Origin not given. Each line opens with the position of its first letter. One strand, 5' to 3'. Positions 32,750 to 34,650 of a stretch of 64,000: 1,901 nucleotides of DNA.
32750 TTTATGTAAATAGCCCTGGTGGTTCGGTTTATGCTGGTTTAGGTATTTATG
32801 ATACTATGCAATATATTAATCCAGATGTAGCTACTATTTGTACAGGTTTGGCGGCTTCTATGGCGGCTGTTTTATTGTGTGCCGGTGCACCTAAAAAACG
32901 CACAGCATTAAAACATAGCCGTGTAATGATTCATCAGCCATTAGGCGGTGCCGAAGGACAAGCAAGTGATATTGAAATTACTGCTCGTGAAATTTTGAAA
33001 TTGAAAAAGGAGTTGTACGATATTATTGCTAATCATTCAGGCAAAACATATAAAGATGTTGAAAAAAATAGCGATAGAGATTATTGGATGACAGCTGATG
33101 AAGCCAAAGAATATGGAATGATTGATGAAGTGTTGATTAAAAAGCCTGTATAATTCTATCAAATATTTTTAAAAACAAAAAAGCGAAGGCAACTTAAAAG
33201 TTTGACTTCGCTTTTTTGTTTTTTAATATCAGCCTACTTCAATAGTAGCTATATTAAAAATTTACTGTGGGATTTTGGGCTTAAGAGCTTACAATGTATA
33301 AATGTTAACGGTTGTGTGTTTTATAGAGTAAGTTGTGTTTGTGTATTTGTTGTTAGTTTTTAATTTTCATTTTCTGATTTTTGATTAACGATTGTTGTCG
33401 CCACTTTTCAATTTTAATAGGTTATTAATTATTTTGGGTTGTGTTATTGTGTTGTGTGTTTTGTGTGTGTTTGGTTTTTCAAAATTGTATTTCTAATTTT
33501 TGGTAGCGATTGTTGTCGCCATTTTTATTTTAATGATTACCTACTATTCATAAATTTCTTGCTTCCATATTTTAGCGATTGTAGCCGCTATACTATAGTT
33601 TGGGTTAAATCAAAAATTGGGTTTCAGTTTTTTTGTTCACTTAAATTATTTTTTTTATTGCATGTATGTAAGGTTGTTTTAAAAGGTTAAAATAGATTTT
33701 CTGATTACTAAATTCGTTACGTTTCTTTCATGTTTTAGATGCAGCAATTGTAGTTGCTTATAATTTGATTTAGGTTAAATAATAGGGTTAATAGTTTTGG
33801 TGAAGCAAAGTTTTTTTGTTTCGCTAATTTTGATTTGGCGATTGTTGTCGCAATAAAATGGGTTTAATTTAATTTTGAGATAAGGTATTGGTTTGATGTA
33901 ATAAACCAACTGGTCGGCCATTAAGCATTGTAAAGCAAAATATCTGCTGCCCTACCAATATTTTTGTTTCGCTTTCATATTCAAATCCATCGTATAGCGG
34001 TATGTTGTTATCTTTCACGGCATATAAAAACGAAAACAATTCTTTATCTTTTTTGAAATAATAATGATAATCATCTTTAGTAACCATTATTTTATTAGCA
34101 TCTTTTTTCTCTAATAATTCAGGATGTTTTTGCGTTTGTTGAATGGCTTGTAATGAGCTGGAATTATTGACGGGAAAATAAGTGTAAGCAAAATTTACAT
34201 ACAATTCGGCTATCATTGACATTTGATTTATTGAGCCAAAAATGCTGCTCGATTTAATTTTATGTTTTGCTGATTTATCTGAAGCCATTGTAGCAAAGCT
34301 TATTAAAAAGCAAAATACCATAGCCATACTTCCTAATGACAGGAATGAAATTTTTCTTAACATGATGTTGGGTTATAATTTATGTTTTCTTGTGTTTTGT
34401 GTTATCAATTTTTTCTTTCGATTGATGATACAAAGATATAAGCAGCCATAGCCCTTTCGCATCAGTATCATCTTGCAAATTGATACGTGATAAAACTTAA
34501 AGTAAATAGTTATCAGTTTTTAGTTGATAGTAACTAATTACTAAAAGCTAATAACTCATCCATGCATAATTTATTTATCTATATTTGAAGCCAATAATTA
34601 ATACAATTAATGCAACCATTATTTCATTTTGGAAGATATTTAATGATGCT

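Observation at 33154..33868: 715-bp gene-free spacer between convergent genes carrying five copies of a GCG-N8-CGC hairpin unit: candidate multi-hairpin ncRNA or binding-site array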

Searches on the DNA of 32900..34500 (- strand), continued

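Call 79: search_with_rna_model(model_id=R1, sources=[L004, L005, L006, L007, L008, L009, L010, L011, L012, L013, L014, L015, L016, L017, L018, L019, L020, L021, L022, L023, L024, L025, L026, L027, L028, L029, L030, L031, L032, L033, L034, L035, L036, L037, L038, L039, L040, L041, L042, L043, L044, L045, L046, L047, L048, L049, L050, L051, L052, L053, L054, L055, L056, L057, L058, L059, L060, L061, L062, L063, L064, L065, L066, L067, L068, L069, L070, L071, L072, L073, L074, L075, L076, L077, L078, L079, L080, L081, L082, L083, L086, L087, L088, L089, L090, L091, L092, L093, L094, L095, L099, L101], max_evalue=1)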
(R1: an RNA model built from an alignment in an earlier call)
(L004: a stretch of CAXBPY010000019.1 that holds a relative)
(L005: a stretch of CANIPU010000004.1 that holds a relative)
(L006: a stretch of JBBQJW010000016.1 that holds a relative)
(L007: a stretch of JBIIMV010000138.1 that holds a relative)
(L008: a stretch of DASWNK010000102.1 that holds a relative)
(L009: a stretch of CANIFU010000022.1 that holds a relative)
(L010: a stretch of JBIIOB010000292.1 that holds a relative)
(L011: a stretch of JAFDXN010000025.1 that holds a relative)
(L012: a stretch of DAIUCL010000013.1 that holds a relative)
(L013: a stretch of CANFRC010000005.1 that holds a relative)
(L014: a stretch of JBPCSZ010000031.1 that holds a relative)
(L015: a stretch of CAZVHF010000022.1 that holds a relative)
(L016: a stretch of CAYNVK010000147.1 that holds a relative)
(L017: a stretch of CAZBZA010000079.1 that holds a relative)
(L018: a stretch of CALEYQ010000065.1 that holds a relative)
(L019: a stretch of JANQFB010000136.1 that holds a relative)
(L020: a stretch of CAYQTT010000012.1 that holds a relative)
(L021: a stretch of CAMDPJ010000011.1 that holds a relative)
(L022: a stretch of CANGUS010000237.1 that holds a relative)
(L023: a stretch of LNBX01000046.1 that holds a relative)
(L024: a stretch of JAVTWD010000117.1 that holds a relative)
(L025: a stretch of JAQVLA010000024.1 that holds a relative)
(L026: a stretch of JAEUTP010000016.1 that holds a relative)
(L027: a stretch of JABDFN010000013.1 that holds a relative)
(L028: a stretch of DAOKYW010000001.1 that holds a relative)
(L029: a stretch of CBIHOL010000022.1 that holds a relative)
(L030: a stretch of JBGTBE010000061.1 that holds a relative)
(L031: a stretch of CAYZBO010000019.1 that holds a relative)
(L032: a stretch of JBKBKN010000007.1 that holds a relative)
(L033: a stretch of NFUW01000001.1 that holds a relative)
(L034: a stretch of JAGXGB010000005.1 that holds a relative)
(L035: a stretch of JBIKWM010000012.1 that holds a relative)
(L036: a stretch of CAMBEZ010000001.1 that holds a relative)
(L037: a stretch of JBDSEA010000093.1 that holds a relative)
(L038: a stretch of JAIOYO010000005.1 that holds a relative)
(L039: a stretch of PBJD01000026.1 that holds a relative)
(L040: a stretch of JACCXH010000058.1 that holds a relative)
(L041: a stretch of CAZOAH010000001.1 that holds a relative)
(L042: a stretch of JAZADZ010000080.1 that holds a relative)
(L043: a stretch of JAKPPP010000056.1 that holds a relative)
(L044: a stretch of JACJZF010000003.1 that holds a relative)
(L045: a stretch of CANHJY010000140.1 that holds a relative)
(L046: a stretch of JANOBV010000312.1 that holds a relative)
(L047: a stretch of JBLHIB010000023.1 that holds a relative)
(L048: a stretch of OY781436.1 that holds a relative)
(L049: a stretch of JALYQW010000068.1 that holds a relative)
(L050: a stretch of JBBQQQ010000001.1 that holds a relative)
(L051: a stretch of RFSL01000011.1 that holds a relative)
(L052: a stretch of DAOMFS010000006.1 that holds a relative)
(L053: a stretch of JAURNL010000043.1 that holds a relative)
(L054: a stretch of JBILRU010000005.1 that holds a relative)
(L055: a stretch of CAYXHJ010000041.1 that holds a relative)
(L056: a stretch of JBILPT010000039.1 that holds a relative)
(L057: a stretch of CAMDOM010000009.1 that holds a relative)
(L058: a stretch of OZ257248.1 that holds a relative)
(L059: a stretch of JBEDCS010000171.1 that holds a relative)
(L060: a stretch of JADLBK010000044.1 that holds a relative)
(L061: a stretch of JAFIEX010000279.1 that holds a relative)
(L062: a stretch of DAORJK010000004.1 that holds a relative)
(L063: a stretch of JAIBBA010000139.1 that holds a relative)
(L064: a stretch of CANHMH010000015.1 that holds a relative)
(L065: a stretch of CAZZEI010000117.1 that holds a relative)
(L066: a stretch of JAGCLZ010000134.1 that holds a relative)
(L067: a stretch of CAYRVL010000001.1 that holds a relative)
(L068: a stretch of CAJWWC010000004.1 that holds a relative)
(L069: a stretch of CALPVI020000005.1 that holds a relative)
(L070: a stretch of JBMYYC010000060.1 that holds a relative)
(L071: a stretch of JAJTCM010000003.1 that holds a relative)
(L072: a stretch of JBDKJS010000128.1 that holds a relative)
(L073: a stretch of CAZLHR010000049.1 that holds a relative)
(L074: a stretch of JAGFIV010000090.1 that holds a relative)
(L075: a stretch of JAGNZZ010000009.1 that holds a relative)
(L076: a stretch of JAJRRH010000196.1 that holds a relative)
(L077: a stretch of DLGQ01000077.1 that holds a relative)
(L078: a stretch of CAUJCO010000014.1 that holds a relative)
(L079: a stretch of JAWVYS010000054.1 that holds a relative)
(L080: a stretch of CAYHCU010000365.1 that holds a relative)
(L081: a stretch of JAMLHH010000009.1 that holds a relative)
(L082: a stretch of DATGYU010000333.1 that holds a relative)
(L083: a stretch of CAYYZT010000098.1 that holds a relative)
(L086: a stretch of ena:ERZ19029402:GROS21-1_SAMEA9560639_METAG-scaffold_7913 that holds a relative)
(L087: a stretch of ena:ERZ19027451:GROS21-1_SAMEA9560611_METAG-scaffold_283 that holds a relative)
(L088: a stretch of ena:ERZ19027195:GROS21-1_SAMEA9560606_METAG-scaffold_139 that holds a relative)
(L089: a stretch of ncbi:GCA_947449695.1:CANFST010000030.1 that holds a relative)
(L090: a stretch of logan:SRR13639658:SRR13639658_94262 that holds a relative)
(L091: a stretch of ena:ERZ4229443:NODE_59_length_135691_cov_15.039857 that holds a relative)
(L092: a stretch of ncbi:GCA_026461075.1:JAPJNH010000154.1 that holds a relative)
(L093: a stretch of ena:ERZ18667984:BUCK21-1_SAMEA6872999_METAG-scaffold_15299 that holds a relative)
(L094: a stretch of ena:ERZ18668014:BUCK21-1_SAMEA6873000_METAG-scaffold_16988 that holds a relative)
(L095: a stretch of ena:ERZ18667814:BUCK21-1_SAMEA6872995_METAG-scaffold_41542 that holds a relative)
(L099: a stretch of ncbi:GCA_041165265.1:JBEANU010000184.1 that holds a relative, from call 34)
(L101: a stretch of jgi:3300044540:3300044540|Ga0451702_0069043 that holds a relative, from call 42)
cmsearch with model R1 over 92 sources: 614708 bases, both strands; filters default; matches with E-value up to 1: 2.
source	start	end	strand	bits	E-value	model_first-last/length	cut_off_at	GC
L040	1621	1660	-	18.4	0.34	1-38/38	no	0.32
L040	5269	5306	+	17.9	0.48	1-38/38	no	0.34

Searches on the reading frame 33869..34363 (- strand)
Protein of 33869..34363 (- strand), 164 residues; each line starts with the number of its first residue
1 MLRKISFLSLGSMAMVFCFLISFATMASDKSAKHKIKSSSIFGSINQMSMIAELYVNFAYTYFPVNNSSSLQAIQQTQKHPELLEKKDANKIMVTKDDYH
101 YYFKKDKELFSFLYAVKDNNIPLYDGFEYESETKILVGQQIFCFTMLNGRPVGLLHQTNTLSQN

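Call 9: find_encoding_contigs(protein=window:33869-34363:-, flank=4000, max_places=10)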
Protein window:33869-34363:- (164 aa): 3 contigs read that carry it; 1 place shown.
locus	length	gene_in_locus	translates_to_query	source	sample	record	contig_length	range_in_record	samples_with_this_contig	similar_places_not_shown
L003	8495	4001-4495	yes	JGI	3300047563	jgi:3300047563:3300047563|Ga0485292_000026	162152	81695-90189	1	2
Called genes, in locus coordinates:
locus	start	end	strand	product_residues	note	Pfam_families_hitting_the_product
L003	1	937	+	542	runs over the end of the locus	PF01039:Carboxyl_trans, PF06833:MdcE (faint), PF03255:ACCA (weak)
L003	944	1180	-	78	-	-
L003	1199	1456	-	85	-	-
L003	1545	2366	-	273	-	PF02548:Pantoate_transf, PF13714:PEP_mutase (weak)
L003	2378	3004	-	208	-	-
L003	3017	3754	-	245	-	PF02405:MlaE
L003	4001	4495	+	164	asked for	-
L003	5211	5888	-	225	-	PF00574:CLP_protease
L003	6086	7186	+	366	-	PF00487:FA_desaturase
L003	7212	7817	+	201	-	PF01694:Rhomboid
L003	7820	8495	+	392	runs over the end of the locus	PF13439:Glyco_transf_4 (weak)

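Call 19: find_homologous_proteins(query=window:33869-34363:-)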
Query window:33869-34363:- (164 aa): 8 proteins with E <= 0.001 among 28 candidates.
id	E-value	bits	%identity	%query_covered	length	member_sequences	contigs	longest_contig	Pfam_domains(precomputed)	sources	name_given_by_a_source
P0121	9.5e-93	326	91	100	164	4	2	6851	-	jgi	jgi:hypothetical protein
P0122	1.5e-64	235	68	96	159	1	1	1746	-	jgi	jgi:hypothetical protein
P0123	2.2e-64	234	69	98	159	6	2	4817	-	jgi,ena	jgi:hypothetical protein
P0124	5.8e-64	233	65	96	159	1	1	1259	-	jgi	jgi:hypothetical protein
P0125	5.1e-44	168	59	82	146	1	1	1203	-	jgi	jgi:hypothetical protein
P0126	2.9e-41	159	53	94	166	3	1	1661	-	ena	-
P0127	4.4e-37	145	58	75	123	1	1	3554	-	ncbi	ncbi:MAG: hypothetical protein RIQ33_1222, partial [Bacteroidota bacterium]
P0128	7.3e-37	145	50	94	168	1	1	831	-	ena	-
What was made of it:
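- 33869..34363 (-): p164: 164-aa orphan secreted protein gene whose mRNA is inferred to carry the spacer as its 3'UTR. Eight homologue clusters, none annotated (call 19).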

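Call 33: find_encoding_contigs(protein=P0123, flank=4000, max_places=4)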
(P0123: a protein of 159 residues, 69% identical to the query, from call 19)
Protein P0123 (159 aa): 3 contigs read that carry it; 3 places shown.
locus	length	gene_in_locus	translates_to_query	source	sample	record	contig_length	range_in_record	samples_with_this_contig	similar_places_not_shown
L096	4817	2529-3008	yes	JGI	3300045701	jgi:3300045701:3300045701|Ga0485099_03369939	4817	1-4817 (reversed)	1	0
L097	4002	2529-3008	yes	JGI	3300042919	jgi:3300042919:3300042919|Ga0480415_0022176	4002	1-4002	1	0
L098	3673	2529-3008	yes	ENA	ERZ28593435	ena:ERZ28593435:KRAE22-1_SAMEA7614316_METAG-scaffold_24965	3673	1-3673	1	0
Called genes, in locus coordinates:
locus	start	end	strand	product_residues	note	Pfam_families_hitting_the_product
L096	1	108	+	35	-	?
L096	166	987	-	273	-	PF02548:Pantoate_transf, PF13714:PEP_mutase (weak)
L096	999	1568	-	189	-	-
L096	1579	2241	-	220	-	PF02405:MlaE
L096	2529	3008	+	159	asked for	-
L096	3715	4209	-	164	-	-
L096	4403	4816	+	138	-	?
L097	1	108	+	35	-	?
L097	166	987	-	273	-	PF02548:Pantoate_transf, PF13714:PEP_mutase (weak)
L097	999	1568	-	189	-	-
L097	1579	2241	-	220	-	PF02405:MlaE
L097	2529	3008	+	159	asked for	-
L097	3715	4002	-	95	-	?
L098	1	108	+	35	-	?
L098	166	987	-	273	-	PF02548:Pantoate_transf, PF13714:PEP_mutase (weak)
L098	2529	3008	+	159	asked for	-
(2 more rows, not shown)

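Call 34: find_encoding_contigs(protein=P0127, flank=4000, max_places=4)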
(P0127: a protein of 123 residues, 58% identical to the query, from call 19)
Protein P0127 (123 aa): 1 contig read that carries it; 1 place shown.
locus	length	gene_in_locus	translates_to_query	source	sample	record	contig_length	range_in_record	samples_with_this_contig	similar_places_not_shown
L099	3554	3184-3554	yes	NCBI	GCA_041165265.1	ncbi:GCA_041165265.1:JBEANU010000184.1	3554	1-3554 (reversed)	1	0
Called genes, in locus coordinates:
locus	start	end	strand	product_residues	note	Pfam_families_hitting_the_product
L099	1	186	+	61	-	?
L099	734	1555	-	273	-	PF02548:Pantoate_transf, PF13714:PEP_mutase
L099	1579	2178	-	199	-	-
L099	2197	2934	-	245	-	PF02405:MlaE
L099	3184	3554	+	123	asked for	?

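Call 39: find_related_loci(query=A3, collection=metagenome_contigs, flank=2500)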
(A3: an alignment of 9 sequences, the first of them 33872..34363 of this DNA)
Query A3 (164 aa) in metagenome_contigs; peptide patterns used: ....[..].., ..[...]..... (x = any residue, [..] = any of these).
415 stretches matched a pattern; 1 encode a relative of the query (tblastn E <= 1e-3); 1 distinct loci.
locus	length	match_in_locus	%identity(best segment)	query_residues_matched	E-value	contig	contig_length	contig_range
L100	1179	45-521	69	1-160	1e-78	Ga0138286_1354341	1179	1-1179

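Call 41: find_encoding_contigs(protein=P0126, flank=3000, max_places=4)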
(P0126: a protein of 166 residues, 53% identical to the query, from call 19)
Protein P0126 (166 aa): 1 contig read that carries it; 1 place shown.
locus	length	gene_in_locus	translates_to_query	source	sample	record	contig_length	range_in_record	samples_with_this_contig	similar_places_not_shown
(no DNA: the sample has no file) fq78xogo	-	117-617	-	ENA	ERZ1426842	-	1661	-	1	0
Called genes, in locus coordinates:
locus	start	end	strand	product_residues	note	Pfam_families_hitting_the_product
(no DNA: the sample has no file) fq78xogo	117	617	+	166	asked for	-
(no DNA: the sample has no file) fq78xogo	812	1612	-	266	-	PF00106:adh_short, PF13561:adh_short_C2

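Call 42: find_encoding_contigs(protein=P0125, flank=3000, max_places=4)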
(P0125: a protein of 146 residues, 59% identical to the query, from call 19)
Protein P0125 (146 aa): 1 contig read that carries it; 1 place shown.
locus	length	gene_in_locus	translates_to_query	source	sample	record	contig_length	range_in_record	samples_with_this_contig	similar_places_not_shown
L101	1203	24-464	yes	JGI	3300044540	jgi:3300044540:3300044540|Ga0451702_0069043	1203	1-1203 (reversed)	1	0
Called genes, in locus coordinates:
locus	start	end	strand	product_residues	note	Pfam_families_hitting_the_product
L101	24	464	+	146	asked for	-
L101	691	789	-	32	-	-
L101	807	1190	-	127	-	PF08327:AHSA1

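Call 43: find_encoding_contigs(protein=P0122, flank=3000, max_places=4)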
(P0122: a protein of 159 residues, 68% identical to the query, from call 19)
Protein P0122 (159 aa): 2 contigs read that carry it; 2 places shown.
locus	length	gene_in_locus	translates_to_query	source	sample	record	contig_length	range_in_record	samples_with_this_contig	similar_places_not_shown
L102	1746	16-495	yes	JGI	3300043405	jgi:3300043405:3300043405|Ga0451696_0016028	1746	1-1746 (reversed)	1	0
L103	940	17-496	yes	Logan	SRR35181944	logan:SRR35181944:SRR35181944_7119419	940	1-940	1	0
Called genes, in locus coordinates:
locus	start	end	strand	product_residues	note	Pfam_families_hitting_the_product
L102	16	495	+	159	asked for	-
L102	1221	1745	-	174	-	?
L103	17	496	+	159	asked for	-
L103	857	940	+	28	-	?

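Call 59: search_protein_families(library=pfam, proteins=[window:33872-34363:-, L096:3718-4221:-], max_evalue=1)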
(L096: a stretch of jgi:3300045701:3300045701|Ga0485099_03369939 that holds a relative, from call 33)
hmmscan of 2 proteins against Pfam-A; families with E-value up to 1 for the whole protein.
window:33872-34363:- (164 aa): 2 families
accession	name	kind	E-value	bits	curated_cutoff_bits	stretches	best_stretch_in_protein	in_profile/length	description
PF22096.1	TagH_C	-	0.0079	17.2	27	1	77-136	29-87/107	Teichoic acid transporter subunit TagH C-terminal domain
PF25347.1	PH_PKH3_C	-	0.09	12.9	27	1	77-133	41-96/166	PKH3 kinase C-terminal PH domain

L096:3718-4221:- (168 aa): 0 families

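Call 68: search_protein_families(library=ncbifam, proteins=[window:33872-34363:-, L096:3718-4221:-], max_evalue=0.1)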
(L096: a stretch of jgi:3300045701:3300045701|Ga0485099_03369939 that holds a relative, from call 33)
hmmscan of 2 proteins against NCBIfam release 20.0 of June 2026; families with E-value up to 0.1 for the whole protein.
window:33872-34363:- (164 aa): 0 families

L096:3718-4221:- (168 aa): 0 families
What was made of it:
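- On Type III toxin-antitoxin RNA antitoxin (ToxI-like): The neighbouring gene encodes a signal-peptide protein with no family match (calls 19, 59, 68), and it lies upstream of the array, not downstream.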

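Call 77: predict_structure(alignment_id=A3)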
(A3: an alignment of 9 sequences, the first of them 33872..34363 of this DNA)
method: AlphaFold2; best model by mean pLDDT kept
length: 164 residues; sequences in the alignment: 9
mean_pLDDT: 71.8   pTM: 0.61
mean pLDDT of the five models: 71.8, 70.5, 49.8, 45.2, 43.1
residues with pLDDT >= 90: 37; 70-90: 63; 50-70: 37; < 50: 27
segments of 3 or more residues with pLDDT < 50: 1-4, 27-45, 161-164
pLDDT, mean of each block of 10 residues (from residue 1): 51 60 50 35 57 82 86 79 75 90 90 83 63 90 89 81 40
secondary structure, 60 per line:
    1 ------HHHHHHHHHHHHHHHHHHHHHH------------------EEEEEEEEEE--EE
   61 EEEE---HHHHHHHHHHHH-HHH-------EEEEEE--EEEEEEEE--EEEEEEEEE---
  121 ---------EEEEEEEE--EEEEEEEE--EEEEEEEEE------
elements in order: H7-28 E47-56 E59-64 H68-79 E91-96 E99-106 E109-117 E130-137 E140-147 E150-158

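Call 81: fold_search(model_id=the predicted structure, library=pdb)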
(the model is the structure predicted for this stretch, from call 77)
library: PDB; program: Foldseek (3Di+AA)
matches with E <= 10: 955; with E <= 0.001: 0
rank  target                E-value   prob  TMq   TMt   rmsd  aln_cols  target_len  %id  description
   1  9xrl_A                4.5e-02  0.44  0.19  0.08  11.2       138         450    8  Structure of mouse cytoplasmic lattice (CPL) repeating unit (released 2026-03-18)
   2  9bcb_A                7.0e-02  0.23  0.16  0.19  13.9       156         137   12  Crystal structure of human cellular retinol binding protein 3 in complex with C11 TopFluor MG (released 2024-04-17)
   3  2ft9                  1.6e-01  0.16  0.16  0.20  13.5       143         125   10  Crystal structure of axolotl (Ambystoma mexicanum) liver bile acid-binding protein bound to cholic acid (released 2006-04-11)
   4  2dc4_A                1.7e-01  0.16  0.16  0.16  13.3       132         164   10  Structure of PH1012 protein from Pyrococcus Horikoshii OT3 (released 2006-06-28)
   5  7drq_B                1.7e-01  0.12  0.14  0.07  12.1       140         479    9  Crystal structure of polysaccharide lyase Uly1 (released 2021-03-31)
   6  8cht_D                1.8e-01  0.08  0.14  0.15  14.6       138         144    9  Crystal structure of human PURA (fragment Glu57-Glu212, PUR repeat I and II) (released 2024-02-21)
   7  6e6m_B                1.9e-01  0.12  0.15  0.17  14.2       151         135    9  Crystal structure of human cellular retinol-binding protein 1 in complex with cannabidiorcin (CBDO) (released 2019-02-13)
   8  1opa_A                2.0e-01  0.13  0.15  0.18  13.4       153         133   10  THE CRYSTAL STRUCTURES OF HOLO-AND APO-CELLULAR RETINOL BINDING PROTEIN II (released 1993-10-31)
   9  8gdm                  2.0e-01  0.13  0.16  0.19  14.4       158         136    9  Crystal structure of human cellular retinol binding protein 1 in complex with {[3-(diphenylmethyl)-1,2,4-oxadiazol-5-yl] (released 2023-10-04)
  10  6e6m_A                2.2e-01  0.10  0.15  0.17  14.1       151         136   10  Crystal structure of human cellular retinol-binding protein 1 in complex with cannabidiorcin (CBDO) (released 2019-02-13)
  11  1crb                  2.4e-01  0.15  0.13  0.16  11.9       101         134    9  CRYSTALLOGRAPHIC STUDIES ON A FAMILY OF CELLULAR LIPOPHILIC TRANSPORT PROTEINS. REFINEMENT OF P2 MYELIN PROTEIN AND THE  (released 1994-12-20)
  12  8gev                  2.4e-01  0.13  0.16  0.19  13.9       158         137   11  Crystal structure of human cellular retinol binding protein 1 in complex with 1-{[3-(diphenylmethyl)-1,2,4-oxadiazol-5-y (released 2023-10-04)
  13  9xrl_k                2.5e-01  0.47  0.18  0.08   9.4        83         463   17  Structure of mouse cytoplasmic lattice (CPL) repeating unit (released 2026-03-18)
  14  9w2m_J                2.6e-01  0.47  0.19  0.08   9.9        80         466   16  Cryo-EM structure of the Cytoplasmic lattice(CPL) from mouse oocyte (released 2026-02-25)
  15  8wkh                  2.6e-01  0.35  0.15  0.19  11.8       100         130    7  Crystal structure of group 13 allergen from Blomia tropicalis (released 2023-11-22)
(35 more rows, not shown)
